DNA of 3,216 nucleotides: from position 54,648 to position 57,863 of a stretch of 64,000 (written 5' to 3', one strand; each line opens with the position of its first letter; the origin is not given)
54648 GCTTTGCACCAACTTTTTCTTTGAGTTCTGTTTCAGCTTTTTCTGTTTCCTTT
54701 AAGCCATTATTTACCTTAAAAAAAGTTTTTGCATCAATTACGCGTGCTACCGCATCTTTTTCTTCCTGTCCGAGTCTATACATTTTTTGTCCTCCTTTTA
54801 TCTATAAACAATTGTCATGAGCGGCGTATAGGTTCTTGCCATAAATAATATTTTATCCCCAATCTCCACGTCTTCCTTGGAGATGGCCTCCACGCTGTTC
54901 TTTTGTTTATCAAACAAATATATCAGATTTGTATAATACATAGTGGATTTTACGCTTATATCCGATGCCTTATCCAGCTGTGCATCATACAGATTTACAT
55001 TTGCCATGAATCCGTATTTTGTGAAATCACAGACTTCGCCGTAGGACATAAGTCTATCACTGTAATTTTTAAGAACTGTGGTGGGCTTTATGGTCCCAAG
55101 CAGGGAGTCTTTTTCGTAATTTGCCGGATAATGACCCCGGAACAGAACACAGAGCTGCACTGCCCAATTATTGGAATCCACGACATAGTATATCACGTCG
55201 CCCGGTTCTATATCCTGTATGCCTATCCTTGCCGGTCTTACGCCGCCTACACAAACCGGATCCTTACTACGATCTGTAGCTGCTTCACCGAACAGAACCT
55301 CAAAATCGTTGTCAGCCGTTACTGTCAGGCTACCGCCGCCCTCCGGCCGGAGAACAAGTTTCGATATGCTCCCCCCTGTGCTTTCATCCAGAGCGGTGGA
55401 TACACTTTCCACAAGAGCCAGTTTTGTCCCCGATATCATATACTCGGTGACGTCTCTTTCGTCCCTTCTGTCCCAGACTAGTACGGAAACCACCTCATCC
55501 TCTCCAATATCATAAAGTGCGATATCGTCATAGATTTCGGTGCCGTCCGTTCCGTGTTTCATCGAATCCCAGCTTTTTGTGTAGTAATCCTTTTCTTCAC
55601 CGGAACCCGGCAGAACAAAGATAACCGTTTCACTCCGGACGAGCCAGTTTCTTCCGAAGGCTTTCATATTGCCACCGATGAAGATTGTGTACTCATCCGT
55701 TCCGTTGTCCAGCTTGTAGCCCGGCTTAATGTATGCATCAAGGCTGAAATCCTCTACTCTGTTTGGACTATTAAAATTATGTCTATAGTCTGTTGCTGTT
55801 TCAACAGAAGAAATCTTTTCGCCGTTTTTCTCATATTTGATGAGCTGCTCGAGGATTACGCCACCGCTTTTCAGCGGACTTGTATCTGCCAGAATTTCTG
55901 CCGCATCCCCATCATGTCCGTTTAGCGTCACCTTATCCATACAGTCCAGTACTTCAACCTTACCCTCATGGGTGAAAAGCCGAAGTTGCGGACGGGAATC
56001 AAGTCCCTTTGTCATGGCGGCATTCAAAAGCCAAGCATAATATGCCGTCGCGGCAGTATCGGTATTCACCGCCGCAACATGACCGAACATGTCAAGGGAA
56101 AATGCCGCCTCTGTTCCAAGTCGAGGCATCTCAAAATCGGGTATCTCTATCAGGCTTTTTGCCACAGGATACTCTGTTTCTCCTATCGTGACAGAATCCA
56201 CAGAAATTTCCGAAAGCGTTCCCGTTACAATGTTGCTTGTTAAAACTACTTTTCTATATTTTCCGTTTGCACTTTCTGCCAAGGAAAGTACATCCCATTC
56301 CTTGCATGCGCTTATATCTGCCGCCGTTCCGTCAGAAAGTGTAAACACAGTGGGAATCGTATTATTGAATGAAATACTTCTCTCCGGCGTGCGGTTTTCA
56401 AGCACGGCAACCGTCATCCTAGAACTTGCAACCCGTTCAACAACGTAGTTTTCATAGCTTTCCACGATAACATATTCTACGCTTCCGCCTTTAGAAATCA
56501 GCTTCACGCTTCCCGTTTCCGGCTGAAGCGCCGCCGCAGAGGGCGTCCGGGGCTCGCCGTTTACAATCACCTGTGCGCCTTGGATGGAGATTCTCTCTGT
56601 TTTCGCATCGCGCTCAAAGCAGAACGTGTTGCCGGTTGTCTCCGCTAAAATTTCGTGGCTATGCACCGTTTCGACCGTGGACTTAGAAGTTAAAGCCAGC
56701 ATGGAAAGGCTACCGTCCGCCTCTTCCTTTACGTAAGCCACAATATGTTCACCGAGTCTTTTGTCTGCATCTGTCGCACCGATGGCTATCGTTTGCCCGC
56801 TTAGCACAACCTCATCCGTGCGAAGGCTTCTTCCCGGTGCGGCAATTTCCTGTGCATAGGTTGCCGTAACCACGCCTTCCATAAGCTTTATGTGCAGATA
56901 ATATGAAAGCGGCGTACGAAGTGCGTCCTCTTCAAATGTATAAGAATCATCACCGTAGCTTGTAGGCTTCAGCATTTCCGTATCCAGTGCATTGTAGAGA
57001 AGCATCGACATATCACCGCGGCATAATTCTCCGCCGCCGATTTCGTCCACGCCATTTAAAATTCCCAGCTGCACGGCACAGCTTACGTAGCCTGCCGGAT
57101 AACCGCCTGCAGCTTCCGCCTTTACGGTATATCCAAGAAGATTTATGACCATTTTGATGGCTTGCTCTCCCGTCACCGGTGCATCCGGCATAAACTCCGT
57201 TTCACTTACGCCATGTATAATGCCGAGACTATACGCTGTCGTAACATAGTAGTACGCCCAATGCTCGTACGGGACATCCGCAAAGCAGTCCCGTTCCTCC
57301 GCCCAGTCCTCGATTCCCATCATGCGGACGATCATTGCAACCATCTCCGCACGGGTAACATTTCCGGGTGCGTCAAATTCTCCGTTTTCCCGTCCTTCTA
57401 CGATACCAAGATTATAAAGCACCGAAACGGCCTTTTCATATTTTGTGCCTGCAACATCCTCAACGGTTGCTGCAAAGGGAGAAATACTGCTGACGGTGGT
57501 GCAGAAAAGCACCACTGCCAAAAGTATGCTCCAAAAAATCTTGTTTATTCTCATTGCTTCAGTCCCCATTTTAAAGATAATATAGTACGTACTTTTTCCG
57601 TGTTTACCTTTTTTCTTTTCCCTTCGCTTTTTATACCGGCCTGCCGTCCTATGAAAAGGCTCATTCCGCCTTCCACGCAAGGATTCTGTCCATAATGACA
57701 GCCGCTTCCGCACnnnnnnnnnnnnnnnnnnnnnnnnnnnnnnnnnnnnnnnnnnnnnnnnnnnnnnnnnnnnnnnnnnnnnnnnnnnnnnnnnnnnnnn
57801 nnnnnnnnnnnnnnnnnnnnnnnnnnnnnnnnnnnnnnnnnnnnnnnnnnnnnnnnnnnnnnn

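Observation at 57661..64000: Second tandem array (P3, P4, P5) with a diverged core subtype and anchor swapping: SLH triplet versus extra CBM-like modules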

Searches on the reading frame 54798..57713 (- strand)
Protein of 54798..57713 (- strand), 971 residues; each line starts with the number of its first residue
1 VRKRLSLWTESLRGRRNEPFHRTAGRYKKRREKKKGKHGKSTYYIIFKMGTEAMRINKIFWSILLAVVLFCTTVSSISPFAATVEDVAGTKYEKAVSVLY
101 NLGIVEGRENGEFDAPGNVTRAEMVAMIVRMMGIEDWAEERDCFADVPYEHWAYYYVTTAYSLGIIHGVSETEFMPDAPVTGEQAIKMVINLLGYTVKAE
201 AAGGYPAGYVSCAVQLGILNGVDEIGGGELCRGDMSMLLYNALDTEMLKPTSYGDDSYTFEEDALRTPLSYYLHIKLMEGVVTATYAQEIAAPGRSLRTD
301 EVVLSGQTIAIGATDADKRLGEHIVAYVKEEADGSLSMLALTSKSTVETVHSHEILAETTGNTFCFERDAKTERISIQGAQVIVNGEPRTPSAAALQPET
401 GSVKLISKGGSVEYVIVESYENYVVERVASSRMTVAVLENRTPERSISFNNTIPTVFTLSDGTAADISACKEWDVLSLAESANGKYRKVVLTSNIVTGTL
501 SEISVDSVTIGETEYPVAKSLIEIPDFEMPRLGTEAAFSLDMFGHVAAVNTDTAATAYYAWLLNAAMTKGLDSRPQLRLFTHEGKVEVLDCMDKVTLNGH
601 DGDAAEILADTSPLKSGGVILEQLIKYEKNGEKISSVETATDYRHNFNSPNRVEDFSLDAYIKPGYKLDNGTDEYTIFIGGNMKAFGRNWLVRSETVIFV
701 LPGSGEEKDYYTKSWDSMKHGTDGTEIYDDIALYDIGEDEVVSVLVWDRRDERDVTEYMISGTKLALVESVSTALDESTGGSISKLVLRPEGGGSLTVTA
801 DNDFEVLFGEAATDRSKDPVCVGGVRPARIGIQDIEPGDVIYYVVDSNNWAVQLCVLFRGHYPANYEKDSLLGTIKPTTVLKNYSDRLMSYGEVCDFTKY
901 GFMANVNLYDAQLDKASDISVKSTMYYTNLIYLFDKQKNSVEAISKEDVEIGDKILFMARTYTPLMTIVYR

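Call 6: search_protein_families(library=pfam, proteins=[window:54798-57713:-], max_evalue=0.01)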
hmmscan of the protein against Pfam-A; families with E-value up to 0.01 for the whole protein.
window:54798-57713:- (971 aa): 1 family
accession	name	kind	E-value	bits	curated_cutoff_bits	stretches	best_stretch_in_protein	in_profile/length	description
PF00395.25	SLH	-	1.1e-17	64.1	20.8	2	145-186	3-44/44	S-layer homology domain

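Call 11: search_protein_families(library=ncbifam, proteins=[window:54798-57713:-], max_evalue=0.1)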
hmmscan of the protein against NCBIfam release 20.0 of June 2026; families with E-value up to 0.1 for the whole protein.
window:54798-57713:- (971 aa): 1 family
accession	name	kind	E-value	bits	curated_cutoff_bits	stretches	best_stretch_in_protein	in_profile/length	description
NF033190.2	inl_like_NEAT_1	exception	1.9e-12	46.3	1275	1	84-191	643-750/754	NEAT domain-containing leucine-rich repeat protein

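Call 74: search_solved_structures(query=window:54798-57569:-, max_evalue=1)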
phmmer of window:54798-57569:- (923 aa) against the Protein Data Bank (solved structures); distinct sequences matched with E-value up to 1: 5.
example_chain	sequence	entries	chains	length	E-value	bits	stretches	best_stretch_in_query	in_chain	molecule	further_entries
8bys_A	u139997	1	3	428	0.00026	22.2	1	12-91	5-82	S-layer homology domain-containing protein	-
3pyw_A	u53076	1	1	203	0.0011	20.1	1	47-134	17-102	S-layer protein sap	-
6bt4_A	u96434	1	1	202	0.0015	19.7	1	47-132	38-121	S-layer protein sap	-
8bz2_A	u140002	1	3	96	0.0017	19.5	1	45-91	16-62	S-layer homology domain-containing protein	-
8bym_A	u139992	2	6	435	0.022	15.9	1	45-91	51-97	S-layer homology domain-containing protein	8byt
